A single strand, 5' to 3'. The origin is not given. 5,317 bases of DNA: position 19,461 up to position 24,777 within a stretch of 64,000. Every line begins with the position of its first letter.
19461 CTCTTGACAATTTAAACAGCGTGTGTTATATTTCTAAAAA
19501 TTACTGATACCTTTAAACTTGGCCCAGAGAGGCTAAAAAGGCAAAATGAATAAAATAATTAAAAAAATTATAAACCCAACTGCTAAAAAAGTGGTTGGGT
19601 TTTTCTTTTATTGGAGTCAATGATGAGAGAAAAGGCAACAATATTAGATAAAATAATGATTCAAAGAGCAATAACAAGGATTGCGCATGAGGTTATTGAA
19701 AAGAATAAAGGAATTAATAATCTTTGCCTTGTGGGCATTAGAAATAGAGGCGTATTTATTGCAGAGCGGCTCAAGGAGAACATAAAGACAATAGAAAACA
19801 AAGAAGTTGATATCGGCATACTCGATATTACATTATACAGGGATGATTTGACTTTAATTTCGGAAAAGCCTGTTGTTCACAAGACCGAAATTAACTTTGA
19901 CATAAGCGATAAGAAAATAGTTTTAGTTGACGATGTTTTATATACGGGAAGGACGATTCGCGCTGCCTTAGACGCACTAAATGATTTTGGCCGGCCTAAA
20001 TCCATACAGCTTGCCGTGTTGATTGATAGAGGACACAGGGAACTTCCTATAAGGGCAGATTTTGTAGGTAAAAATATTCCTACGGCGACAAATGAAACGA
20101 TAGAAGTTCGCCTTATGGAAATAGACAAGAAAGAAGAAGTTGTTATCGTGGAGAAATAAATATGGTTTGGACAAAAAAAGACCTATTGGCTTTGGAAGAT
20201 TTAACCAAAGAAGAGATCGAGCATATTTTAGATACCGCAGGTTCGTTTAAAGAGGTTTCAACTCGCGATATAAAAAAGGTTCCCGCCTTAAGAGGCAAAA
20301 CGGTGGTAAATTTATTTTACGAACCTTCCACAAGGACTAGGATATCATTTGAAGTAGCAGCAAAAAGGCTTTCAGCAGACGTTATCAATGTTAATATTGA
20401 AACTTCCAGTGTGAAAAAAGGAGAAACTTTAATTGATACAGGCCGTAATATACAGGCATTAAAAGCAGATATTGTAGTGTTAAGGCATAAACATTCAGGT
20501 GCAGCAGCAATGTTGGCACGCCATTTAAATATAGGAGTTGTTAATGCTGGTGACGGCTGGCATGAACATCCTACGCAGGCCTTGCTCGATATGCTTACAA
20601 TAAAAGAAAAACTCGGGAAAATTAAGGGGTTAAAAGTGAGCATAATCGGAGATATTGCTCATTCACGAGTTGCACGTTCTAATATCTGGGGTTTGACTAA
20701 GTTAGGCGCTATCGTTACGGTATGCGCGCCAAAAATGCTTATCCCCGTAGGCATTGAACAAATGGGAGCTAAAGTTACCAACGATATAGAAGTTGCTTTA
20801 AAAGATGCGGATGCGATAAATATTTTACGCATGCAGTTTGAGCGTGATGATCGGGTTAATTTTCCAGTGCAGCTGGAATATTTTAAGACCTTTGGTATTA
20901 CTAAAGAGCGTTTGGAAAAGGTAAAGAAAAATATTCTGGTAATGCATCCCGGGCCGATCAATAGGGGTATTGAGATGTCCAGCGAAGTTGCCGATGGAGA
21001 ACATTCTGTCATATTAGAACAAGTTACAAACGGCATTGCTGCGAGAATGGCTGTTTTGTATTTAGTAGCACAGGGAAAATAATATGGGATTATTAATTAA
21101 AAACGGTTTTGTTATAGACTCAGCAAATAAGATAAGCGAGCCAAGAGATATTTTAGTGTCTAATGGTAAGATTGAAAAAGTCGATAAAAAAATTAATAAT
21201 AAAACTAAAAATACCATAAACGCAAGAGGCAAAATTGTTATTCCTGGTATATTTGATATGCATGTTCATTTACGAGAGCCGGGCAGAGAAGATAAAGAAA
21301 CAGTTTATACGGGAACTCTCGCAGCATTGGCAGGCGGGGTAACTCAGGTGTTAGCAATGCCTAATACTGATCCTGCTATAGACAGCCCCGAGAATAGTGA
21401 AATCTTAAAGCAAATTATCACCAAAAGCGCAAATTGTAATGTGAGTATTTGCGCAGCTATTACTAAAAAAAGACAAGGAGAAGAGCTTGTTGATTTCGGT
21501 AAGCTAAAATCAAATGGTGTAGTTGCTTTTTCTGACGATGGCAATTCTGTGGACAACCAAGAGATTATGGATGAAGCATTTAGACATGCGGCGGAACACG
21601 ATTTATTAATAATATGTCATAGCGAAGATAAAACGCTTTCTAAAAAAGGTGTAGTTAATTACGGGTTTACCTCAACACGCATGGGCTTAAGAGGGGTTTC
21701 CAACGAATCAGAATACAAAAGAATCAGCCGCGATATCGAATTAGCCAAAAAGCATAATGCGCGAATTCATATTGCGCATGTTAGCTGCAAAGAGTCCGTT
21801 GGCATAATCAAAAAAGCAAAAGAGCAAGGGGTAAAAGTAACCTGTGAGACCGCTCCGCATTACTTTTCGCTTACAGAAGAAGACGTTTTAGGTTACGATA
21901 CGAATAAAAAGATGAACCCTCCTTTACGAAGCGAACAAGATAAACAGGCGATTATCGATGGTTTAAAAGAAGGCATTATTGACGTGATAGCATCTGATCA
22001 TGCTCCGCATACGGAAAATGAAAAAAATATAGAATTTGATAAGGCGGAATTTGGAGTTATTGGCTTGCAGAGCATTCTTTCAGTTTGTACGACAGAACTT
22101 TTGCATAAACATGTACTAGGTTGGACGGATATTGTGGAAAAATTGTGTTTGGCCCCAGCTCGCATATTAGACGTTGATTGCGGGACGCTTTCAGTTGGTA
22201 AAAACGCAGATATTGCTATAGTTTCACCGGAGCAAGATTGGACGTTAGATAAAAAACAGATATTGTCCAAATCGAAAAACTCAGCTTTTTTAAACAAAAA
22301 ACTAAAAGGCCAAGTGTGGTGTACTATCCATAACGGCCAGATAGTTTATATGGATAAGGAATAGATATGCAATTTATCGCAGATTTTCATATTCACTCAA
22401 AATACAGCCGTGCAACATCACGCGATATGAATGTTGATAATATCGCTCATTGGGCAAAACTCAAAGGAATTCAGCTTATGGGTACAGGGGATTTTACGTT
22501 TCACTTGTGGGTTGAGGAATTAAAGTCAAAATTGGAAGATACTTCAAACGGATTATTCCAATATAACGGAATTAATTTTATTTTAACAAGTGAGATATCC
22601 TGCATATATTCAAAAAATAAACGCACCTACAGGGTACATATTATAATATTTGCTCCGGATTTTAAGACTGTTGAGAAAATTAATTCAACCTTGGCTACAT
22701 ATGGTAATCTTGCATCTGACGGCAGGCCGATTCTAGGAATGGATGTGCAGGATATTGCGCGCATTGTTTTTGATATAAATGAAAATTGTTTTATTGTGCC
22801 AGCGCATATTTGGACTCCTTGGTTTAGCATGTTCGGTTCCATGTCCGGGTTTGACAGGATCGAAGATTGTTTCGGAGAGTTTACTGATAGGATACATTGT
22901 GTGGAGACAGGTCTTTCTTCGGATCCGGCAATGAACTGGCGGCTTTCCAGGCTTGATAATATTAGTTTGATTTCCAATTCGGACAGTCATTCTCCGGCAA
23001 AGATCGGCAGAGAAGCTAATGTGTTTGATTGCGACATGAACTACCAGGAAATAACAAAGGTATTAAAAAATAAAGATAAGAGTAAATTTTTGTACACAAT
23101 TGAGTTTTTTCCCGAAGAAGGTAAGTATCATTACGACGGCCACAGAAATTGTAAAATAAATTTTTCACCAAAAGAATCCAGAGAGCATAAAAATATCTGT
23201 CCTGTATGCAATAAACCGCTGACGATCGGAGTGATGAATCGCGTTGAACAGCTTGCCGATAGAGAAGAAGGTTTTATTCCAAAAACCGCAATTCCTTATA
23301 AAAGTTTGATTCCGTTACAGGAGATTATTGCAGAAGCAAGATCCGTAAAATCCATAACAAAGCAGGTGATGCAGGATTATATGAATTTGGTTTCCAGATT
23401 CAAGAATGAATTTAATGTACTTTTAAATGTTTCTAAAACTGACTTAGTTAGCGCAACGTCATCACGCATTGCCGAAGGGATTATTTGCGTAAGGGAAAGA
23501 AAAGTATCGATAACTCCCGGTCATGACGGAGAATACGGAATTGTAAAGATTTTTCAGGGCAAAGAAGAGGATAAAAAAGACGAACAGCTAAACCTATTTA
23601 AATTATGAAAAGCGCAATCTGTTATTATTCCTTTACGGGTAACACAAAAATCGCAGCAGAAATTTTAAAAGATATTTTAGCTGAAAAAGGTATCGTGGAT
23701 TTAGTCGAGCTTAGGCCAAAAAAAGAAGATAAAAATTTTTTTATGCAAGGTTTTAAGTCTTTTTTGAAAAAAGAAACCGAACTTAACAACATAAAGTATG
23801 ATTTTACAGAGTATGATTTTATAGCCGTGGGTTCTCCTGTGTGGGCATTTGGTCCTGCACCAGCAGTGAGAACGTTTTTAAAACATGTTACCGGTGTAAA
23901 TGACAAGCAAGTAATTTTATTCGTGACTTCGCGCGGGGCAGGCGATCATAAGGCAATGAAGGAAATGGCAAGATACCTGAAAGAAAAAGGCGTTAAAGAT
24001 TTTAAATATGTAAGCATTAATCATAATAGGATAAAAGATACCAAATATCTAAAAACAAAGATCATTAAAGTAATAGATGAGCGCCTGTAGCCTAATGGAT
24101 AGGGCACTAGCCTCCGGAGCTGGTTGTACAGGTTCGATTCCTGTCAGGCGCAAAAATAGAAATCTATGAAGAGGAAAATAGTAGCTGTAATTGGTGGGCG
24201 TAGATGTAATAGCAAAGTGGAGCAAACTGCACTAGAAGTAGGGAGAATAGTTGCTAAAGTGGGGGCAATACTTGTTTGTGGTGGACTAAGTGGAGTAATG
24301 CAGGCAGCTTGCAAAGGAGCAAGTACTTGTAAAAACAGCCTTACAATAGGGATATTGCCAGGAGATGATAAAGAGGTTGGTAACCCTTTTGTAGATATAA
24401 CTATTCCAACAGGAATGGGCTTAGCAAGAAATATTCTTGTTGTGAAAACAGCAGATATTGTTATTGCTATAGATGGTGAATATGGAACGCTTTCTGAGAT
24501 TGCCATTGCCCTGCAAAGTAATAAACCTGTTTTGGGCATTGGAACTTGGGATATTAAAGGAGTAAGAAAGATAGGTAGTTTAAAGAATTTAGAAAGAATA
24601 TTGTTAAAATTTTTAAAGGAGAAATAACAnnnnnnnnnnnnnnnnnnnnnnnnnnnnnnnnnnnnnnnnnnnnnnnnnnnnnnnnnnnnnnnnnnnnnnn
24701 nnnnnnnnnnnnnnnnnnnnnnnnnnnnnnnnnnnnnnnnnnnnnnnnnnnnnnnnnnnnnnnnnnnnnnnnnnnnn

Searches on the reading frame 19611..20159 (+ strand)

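Call 27: search_protein_families(library=pfam, proteins=[window:19611-20159:+], max_evalue=0.00001)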
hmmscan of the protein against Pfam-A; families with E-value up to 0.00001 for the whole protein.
window:19611-20159:+ (182 aa): 2 families
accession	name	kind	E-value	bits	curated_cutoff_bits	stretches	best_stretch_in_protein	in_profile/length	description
PF00156.33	Pribosyltran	-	2.2e-23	82.8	26.3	1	15-157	9-144/158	Phosphoribosyl transferase domain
PF14681.12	UPRTase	-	3.5e-06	27.1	27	1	68-138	91-159/206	Uracil phosphoribosyltransferase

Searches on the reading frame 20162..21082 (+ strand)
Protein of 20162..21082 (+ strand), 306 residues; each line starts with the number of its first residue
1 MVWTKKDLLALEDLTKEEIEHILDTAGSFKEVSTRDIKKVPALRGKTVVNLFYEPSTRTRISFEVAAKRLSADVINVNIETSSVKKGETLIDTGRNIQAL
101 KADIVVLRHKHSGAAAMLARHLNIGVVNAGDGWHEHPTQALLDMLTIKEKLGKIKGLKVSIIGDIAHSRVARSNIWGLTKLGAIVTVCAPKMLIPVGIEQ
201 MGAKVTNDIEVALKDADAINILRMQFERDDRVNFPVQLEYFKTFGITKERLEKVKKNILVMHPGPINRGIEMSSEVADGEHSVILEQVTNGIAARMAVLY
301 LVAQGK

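Call 27: search_protein_families(library=pfam, proteins=[window:20162-21082:+], max_evalue=0.00001)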
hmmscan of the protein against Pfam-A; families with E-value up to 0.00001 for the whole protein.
window:20162-21082:+ (306 aa): 2 families
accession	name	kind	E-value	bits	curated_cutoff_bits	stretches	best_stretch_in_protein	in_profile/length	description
PF02729.26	OTCace_N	-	5.5e-48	163.2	29.9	1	6-149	1-148/148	Aspartate/ornithine carbamoyltransferase, carbamoyl-P binding domain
PF00185.30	OTCace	-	7.9e-28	97.9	29.4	1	155-301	1-156/157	Aspartate/ornithine carbamoyltransferase, Asp/Orn binding domain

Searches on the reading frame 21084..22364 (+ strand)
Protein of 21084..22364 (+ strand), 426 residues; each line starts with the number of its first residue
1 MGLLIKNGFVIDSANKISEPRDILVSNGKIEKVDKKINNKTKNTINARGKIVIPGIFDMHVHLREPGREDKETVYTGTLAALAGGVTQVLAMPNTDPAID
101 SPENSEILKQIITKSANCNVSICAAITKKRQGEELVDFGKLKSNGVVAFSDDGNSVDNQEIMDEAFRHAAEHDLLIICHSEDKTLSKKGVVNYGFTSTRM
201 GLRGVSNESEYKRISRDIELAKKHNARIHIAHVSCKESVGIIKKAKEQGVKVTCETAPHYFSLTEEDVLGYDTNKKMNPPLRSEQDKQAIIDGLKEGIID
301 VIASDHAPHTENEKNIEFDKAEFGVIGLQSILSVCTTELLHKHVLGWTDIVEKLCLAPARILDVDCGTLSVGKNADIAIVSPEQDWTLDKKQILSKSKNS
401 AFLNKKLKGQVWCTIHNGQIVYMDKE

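Call 27: search_protein_families(library=pfam, proteins=[window:21084-22364:+], max_evalue=0.00001)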
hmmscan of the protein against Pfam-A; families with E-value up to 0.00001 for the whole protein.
window:21084-22364:+ (426 aa): 3 families
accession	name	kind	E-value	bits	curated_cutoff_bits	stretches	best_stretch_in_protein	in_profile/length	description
PF01979.26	Amidohydro_1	-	1.9e-24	87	25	1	51-421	1-345/345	Amidohydrolase family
PF12890.13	DHOase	-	2.1e-14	54.2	21.2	1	49-238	1-142/142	Dihydro-orotase-like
PF07969.17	Amidohydro_3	-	6.2e-11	42.9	29.7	0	351-422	413-472/472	Amidohydrolase family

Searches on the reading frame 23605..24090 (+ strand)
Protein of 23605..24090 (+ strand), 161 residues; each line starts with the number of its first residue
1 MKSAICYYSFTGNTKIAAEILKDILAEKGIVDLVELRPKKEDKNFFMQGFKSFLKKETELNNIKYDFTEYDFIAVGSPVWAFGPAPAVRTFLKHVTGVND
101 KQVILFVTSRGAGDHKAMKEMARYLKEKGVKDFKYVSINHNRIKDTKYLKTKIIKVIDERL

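Call 27: search_protein_families(library=pfam, proteins=[window:23605-24090:+], max_evalue=0.00001)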
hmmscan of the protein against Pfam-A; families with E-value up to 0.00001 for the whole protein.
window:23605-24090:+ (161 aa): 4 families
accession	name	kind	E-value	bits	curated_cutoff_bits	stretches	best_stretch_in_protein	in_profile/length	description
PF12682.12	Flavodoxin_4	-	1.5e-08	34.7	24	1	5-136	4-139/155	Flavodoxin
PF12724.12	Flavodoxin_5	-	1.8e-08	35.3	27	0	58-134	29-109/145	Flavodoxin domain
PF12641.12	Flavodoxin_3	-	5.2e-07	30.1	27.5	0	5-50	2-48/160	Flavodoxin domain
PF03358.20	FMN_red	-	6e-06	26.4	24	1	11-115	13-122/152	NADPH-dependent FMN reductase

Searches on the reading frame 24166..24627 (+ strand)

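Call 27: search_protein_families(library=pfam, proteins=[window:24166-24627:+], max_evalue=0.00001)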
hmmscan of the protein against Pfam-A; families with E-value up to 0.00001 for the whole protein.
window:24166-24627:+ (153 aa): 1 family
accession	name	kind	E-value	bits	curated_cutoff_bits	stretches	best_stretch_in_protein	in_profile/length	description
PF18306.6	LDcluster4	-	3.9e-42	143.9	26.3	1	4-128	2-126/151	SLOG cluster4 family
